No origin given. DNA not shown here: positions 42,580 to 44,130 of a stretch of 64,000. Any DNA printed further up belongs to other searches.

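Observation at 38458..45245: MoxR-less DUF58 cluster placed directly downstream of cdc48 and a PRC-barrel gene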

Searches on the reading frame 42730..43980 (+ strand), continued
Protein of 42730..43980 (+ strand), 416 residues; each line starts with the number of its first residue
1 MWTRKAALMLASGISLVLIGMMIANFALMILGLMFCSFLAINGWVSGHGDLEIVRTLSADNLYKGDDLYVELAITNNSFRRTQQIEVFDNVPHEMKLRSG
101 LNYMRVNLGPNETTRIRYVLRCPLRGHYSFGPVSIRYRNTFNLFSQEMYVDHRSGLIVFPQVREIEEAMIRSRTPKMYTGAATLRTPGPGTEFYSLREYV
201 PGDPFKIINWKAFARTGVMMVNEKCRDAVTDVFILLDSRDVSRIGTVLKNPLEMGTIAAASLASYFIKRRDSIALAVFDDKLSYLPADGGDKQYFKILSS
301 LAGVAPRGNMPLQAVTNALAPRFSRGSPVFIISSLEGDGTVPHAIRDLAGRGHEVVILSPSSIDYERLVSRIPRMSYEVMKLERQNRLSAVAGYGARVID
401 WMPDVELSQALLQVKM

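Call 32: find_encoding_contigs(protein=P0199, flank=10000, max_places=2)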
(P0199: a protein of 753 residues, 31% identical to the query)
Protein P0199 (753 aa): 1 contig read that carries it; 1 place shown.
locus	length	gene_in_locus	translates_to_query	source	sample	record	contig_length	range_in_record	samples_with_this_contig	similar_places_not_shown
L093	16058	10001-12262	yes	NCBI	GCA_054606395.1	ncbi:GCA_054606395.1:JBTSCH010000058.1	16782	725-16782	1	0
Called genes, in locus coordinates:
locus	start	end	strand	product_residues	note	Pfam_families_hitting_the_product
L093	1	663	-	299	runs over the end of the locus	PF00892:EamA, PF06027:SLC35F (weak), PF00892:EamA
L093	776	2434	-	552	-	PF04055:Radical_SAM (weak)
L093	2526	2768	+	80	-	-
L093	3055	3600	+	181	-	PF12802:MarR_2 (weak), PF25213:HVO_A0261_N (faint), PF00392:GntR (faint), PF01022:HTH_5 (faint), PF09339:HTH_IclR (weak), PF12840:HTH_20, PF13412:HTH_24 (weak), PF02082:Rrf2 (weak), +8 more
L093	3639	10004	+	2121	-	PF16640:Big_3_5 (faint), PF13620:CarboxypepD_reg (faint), PF13559:DUF4129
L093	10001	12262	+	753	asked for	PF14258:DUF4350, PF01882:DUF58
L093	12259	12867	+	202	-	-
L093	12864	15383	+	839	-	-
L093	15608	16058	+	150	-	?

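Call 34: find_related_loci(query=A3, collection=metagenome_contigs, flank=10000)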
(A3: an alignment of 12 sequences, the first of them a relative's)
Query A3 (417 aa) in metagenome_contigs; peptide patterns used: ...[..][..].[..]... (x = any residue, [..] = any of these).
598 stretches matched a pattern (row limit reached: there are more); 483 encode a relative of the query (tblastn E <= 1e-3); the best 80 are kept; 80 distinct loci.
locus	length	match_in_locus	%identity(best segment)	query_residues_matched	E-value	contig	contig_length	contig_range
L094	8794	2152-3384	53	1-411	2e-161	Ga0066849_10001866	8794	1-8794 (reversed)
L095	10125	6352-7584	53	1-411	2e-161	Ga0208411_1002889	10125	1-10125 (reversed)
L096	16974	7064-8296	53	1-411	3e-161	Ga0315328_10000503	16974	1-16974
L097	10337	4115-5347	53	1-411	2e-160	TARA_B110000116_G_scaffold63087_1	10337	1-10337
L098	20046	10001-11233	55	1-411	1e-159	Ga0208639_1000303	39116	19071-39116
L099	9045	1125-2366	54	1-414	1e-158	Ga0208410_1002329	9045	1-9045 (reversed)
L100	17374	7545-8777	52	1-411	8e-159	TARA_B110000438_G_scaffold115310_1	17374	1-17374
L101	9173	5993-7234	54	1-414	3e-158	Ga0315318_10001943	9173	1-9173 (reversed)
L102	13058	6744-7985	54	1-414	2e-156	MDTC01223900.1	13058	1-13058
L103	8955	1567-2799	54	1-411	2e-156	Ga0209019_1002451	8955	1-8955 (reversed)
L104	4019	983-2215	54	1-411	2e-161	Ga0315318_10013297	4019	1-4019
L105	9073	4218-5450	54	1-411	5e-156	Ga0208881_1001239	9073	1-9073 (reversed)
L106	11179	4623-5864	40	1-414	3e-108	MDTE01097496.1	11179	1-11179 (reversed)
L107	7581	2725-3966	40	1-414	2e-106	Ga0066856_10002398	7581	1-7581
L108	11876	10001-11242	40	1-414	3e-106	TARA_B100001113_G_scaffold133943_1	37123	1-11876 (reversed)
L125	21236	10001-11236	40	1-407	1e-103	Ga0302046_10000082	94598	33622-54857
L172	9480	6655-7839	37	1-411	3e-100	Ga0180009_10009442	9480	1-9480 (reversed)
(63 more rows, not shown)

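Call 52: search_protein_families(library=pfam, proteins=[L087:3-3662:+, L098:157-7503:+, L125:3232-7305:+, L091:19-1968:+, L172:1374-4571:+, L098:11246-12328:+, L087:7584-8537:+, L093:12259-12867:+, L093:12864-15383:+, L098:7500-8933:+], max_evalue=0.01)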
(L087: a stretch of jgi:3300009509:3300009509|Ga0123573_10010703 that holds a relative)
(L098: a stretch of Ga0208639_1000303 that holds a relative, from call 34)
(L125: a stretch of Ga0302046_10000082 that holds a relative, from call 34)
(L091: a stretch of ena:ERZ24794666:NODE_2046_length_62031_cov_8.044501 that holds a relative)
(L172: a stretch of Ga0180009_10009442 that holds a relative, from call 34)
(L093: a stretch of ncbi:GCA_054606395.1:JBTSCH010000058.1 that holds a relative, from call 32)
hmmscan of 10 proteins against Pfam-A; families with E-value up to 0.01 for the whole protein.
L087:3-3662:+ (1219 aa): 7 families
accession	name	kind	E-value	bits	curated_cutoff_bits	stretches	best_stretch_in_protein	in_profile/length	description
PF16640.11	Big_3_5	-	1.5e-09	38.7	35.5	0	700-789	6-88/88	Bacterial Ig-like domain (group 3)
PF13559.11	DUF4129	-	1.1e-08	35.5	24.8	1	1082-1151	1-69/69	Domain of unknown function (DUF4129)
PF13620.12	CarboxypepD_reg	-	1.2e-07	32.4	32.3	0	710-751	2-43/82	Carboxypeptidase regulatory-like domain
PF01835.25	MG2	-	0.0001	23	32.8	0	697-773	5-81/96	MG2 domain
PF20773.4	InhA-like_MAM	-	0.001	19.1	26.9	0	328-371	56-99/191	Immune inhibitor A-like, MAM domain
PF14316.11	DUF4381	-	0.0052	17.5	27.2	0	1021-1150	10-139/145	Domain of unknown function (DUF4381)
PF17789.7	MG4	-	0.0054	17.4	24.7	0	714-786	22-92/95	Macroglobulin domain MG4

L098:157-7503:+ (2448 aa): 8 families
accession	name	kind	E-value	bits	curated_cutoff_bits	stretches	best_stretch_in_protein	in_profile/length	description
PF18884.5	TSP3_bac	-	3.6e-27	94.3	25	7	379-400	1-21/22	Bacterial TSP3 repeat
PF13620.12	CarboxypepD_reg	-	5.3e-18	65.6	32.3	1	1978-2027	1-52/82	Carboxypeptidase regulatory-like domain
PF02369.22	Big_1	-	8e-13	48.8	34.9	0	1775-1836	18-80/93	Bacterial Ig-like domain (group 1)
PF17789.7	MG4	-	1.6e-07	31.9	24.7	0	2184-2245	25-76/95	Macroglobulin domain MG4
PF13715.12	CarbopepD_reg_2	-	9.1e-07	29.3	32.2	0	1979-2027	1-48/88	CarboxypepD_reg-like domain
PF00775.27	Dioxygenase_C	-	1.9e-05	24.7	27.3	0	1959-1998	12-51/182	Dioxygenase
PF09134.16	Invasin_D3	-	0.00074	20.4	33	0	1780-1816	26-64/98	Invasin, domain 3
PF13559.11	DUF4129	-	0.0051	17.3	24.8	1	2338-2391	2-54/69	Domain of unknown function (DUF4129)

L125:3232-7305:+ (1357 aa): 3 families
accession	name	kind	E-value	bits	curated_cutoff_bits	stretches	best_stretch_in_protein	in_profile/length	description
PF13559.11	DUF4129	-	1.4e-08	35.1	24.8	1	1224-1292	1-68/69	Domain of unknown function (DUF4129)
PF20773.4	InhA-like_MAM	-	0.00025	21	26.9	1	422-511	46-136/191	Immune inhibitor A-like, MAM domain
PF14316.11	DUF4381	-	0.0021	18.8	27.2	1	1166-1290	16-137/145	Domain of unknown function (DUF4381)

L091:19-1968:+ (649 aa): 7 families
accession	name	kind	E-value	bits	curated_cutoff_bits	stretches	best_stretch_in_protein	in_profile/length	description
PF13620.12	CarboxypepD_reg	-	7.8e-14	52.2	32.3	1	288-347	2-58/82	Carboxypeptidase regulatory-like domain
PF16640.11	Big_3_5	-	9.5e-08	32.9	35.5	0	220-259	45-81/88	Bacterial Ig-like domain (group 3)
PF13559.11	DUF4129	-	1e-07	32.4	24.8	1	537-590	1-53/69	Domain of unknown function (DUF4129)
PF02369.22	Big_1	-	7.9e-05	23.1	34.9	0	76-115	22-64/93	Bacterial Ig-like domain (group 1)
PF20598.4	DUF6795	-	0.001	19.8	27.4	0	303-331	19-47/103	Domain of unknown function (DUF6795)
PF11974.14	bMG3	-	0.0033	17.8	34.9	0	82-131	23-74/103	Bacterial alpha-2-macroglobulin MG3 domain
PF13715.12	CarbopepD_reg_2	-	0.0077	16.7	32.2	0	218-247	28-52/88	CarboxypepD_reg-like domain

L172:1374-4571:+ (1065 aa): 7 families
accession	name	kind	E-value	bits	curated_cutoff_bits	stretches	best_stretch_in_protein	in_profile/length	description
PF16640.11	Big_3_5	-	2e-22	80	35.5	2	248-326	14-88/88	Bacterial Ig-like domain (group 3)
PF13620.12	CarboxypepD_reg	-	1.8e-17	63.9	32.3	2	67-123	10-64/82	Carboxypeptidase regulatory-like domain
PF13559.11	DUF4129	-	1.9e-07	31.5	24.8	1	980-1046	1-66/69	Domain of unknown function (DUF4129)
PF13715.12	CarbopepD_reg_2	-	2.9e-06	27.6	32.2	0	70-125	13-62/88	CarboxypepD_reg-like domain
PF01835.25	MG2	-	3.6e-06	27.7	32.8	0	534-597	17-83/96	MG2 domain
PF20598.4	DUF6795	-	4.5e-06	27.3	27.4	0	250-298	1-52/103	Domain of unknown function (DUF6795)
PF02369.22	Big_1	-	0.00072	20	34.9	0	248-312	19-85/93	Bacterial Ig-like domain (group 1)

L098:11246-12328:+ (360 aa): 0 families

L087:7584-8537:+ (317 aa): 0 families

L093:12259-12867:+ (202 aa): 0 families

L093:12864-15383:+ (839 aa): 4 families
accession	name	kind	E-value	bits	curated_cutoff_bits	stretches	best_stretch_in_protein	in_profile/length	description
PF23619.1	Ig_VWA7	-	0.00043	20.9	27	1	293-372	14-88/104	VWA7 Ig-like domain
PF19077.6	Big_13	-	0.0017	19.3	27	0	655-695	53-94/102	Bacterial Ig-like domain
PF07705.17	CARDB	-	0.0022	18.6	22.7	0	39-124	4-76/101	CARDB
PF06280.18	fn3_5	-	0.0042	18.2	27.6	0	546-574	57-85/112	Fn3-like domain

L098:7500-8933:+ (477 aa): 3 families
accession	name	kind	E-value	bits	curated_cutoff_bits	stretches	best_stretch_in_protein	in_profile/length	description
PF14258.12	DUF4350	-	2.2e-11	44.8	30.4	1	92-318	38-179/181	Domain of unknown function (DUF4350)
PF09822.16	ABC_transp_aux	-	8.9e-08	32.2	34.7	1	82-134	33-87/288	ABC-type uncharacterized transport system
PF23355.1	IFT52_GIFT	-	2.1e-05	24.2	27.2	0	57-127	11-80/246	IFT52 GIFT domain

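Call 59: find_homologous_proteins(query=L098:8921-10000:+, max_evalue=1e-20)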
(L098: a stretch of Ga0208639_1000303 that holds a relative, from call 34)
Query L098:8921-10000:+ (359 aa): 8000 proteins with E <= 1e-20 among 8000 candidates; the best 120 are listed.
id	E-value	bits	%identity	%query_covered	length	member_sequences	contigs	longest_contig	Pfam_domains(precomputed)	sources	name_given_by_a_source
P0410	7.0e-218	740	93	98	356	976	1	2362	PF20030.6,PF07726.18,PF17863.8,PF07728.21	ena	-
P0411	1.4e-211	720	89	100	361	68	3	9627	PF20030.6,PF07726.18,PF17863.8,PF07728.21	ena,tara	tara:strand:+ start:3292 stop:4377 length:1086 start_codon:yes stop_codon:yes gene_type:complete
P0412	8.5e-209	711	92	94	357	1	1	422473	PF20030.6,PF07726.18,PF17863.8,PF07728.21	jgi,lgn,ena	-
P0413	8.8e-208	707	92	92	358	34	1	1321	PF20030.6,PF07726.18,PF17863.8,PF07728.21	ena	-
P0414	3.0e-205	699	92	92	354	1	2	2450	PF20030.6,PF07726.18,PF17863.8,PF07728.21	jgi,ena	-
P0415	1.4e-204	697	87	100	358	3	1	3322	PF20030.6,PF07726.18,PF17863.8,PF07728.21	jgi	jgi:MoxR-like ATPase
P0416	4.2e-204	695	91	92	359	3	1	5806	PF20030.6,PF07726.18,PF17863.8,PF07728.21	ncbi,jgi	-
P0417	1.3e-203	693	88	100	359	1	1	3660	PF20030.6,PF07726.18,PF17863.8,PF07728.21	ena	-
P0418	1.5e-203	693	87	100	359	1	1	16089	PF20030.6,PF07726.18,PF17863.8,PF07728.21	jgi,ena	-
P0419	1.9e-203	693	87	98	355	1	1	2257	PF20030.6,PF07726.18,PF17863.8,PF07728.21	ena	-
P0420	2.2e-203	693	87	98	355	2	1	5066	PF20030.6,PF07726.18,PF17863.8,PF07728.21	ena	-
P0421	7.1e-203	691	90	92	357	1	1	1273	PF20030.6,PF07726.18,PF17863.8,PF07728.21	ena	-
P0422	7.5e-203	691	87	98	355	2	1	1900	PF20030.6,PF07726.18,PF17863.8,PF07728.21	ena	-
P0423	7.6e-203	691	88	98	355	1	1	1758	PF20030.6,PF07726.18,PF17863.8,PF07728.21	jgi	-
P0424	1.1e-202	690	87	98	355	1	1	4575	PF20030.6,PF07726.18,PF17863.8,PF07728.21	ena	-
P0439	2.3e-201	686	88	98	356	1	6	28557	PF20030.6,PF07726.18,PF17863.8,PF07728.21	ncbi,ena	-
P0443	3.2e-201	686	87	98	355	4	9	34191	PF20030.6,PF07726.18,PF17863.8,PF07728.21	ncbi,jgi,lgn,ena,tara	jgi:MoxR-like ATPase|tara:strand:+ start:4986 stop:6053 length:1068 start_codon:yes stop_codon:yes g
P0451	5.8e-201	685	88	98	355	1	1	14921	PF20030.6,PF07726.18,PF17863.8,PF07728.21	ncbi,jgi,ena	-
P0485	3.1e-200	682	88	98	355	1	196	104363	PF20030.6,PF07726.18,PF17863.8,PF07728.21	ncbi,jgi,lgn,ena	-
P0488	3.5e-200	682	88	98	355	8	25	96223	PF20030.6,PF07726.18,PF17863.8,PF07728.21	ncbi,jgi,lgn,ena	-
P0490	3.8e-200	682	88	98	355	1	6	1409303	PF20030.6,PF07726.18,PF17863.8,PF07728.21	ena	-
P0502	5.6e-200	682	87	98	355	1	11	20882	PF20030.6,PF07726.18,PF17863.8,PF07728.21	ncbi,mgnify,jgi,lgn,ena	mgnify:FL=1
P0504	5.8e-200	681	88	98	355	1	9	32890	PF20030.6,PF07726.18,PF17863.8,PF07728.21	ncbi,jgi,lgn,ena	-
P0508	6.8e-200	681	88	98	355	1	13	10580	PF20030.6,PF07726.18,PF17863.8,PF07728.21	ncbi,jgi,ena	-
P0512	7.3e-200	681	87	98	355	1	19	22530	PF20030.6,PF07726.18,PF17863.8,PF07728.21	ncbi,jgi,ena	-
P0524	1.1e-199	681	87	98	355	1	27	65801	PF20030.6,PF07726.18,PF17863.8,PF07728.21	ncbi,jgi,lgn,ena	-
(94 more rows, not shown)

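Call 61: list_cluster_members(proteins=[P0485, P0488, P0439, P0443, P0451, P0502, P0504, P0508, P0512, P0524])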
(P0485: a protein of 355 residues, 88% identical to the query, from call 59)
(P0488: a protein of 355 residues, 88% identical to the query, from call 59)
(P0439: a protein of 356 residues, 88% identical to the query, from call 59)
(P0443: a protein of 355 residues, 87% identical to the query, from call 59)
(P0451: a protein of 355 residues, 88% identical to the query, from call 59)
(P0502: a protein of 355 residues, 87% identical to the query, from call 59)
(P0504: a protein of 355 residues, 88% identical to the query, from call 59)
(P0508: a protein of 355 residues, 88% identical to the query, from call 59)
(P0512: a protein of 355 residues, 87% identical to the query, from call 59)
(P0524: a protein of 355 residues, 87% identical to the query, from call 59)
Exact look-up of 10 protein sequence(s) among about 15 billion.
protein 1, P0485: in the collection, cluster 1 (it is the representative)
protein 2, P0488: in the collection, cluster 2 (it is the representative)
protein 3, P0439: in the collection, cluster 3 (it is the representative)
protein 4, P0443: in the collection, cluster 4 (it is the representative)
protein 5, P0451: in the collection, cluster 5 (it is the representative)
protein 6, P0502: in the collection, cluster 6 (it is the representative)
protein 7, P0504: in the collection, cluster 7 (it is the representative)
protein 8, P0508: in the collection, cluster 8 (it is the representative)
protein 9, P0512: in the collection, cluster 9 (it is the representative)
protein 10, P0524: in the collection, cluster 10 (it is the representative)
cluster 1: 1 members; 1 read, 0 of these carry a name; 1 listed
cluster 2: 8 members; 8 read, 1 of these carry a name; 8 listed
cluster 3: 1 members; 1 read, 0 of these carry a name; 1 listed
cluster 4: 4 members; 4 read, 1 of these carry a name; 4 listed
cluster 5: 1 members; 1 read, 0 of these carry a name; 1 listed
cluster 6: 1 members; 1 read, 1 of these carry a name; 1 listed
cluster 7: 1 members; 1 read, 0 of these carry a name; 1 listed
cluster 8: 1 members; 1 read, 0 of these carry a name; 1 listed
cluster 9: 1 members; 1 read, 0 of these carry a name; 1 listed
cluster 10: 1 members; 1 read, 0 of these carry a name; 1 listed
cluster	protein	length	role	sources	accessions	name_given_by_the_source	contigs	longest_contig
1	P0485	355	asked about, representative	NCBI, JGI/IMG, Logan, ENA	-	-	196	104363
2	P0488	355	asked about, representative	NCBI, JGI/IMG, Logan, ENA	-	-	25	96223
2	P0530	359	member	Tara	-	strand:+ start:3200 stop:4279 length:1080 start_codon:yes stop_codon:yes ...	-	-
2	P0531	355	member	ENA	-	-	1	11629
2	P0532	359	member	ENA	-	-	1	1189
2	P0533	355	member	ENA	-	-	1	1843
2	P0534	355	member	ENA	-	-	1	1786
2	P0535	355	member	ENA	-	-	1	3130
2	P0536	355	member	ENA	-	-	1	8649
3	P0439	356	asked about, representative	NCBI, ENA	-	-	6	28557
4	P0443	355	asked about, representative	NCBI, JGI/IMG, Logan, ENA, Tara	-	MoxR-like ATPase | strand:+ start:4986 stop:6053 length:1068 start_codon:yes stop_codon:yes ...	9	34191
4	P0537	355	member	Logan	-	-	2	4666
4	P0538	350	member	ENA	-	-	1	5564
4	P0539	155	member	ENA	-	-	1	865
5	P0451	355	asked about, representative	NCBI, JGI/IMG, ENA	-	-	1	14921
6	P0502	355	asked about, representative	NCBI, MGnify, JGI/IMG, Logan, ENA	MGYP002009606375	FL=1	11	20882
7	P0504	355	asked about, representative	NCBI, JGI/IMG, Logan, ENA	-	-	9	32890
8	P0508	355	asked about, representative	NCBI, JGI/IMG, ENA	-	-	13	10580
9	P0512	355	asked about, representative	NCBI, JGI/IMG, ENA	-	-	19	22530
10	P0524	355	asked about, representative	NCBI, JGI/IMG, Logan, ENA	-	-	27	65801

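Call 63: find_encoding_contigs(protein=P0485, flank=10000, max_places=2)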
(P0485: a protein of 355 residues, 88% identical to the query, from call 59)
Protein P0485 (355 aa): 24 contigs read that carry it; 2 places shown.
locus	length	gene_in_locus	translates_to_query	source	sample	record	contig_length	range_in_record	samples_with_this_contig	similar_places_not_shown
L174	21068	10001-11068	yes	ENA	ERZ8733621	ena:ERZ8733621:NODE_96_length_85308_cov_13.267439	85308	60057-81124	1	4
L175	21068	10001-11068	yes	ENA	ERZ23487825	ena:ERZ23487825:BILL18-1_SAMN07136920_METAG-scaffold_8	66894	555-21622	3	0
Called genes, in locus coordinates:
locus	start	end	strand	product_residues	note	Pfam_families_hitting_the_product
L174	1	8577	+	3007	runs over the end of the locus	PF01841:Transglut_core, PF18884:TSP3_bac (weak), PF13620:CarboxypepD_reg (faint), PF16640:Big_3_5 (faint), PF17789:MG4 (faint)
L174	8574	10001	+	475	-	PF09822:ABC_transp_aux (faint), PF14258:DUF4350 (weak)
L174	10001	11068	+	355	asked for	PF20030:bpMoxR (weak), PF07726:AAA_3, PF07728:AAA_5, PF17863:AAA_lid_2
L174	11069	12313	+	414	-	PF01882:DUF58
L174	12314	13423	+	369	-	-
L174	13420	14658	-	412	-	PF00753:Lactamase_B, PF12706:Lactamase_B_2 (weak), PF10996:Beta-Casp, PF07521:RMMBL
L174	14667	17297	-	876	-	PF10633:NPCBM_assoc (faint), PF11614:FixG_C (weak)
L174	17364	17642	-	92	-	PF03685:UPF0147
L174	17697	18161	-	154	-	PF01467:CTP_transf_like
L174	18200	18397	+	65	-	-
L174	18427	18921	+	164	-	-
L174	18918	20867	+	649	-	PF01578:Cytochrom_C_asm, PF16327:CcmF_C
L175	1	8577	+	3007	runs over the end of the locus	PF01841:Transglut_core, PF18884:TSP3_bac (weak), PF13620:CarboxypepD_reg (faint), PF16640:Big_3_5 (faint), PF17789:MG4 (faint)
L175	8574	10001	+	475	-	PF09822:ABC_transp_aux (faint), PF14258:DUF4350 (weak)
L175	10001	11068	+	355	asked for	PF20030:bpMoxR (weak), PF07726:AAA_3, PF07728:AAA_5, PF17863:AAA_lid_2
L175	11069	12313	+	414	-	PF01882:DUF58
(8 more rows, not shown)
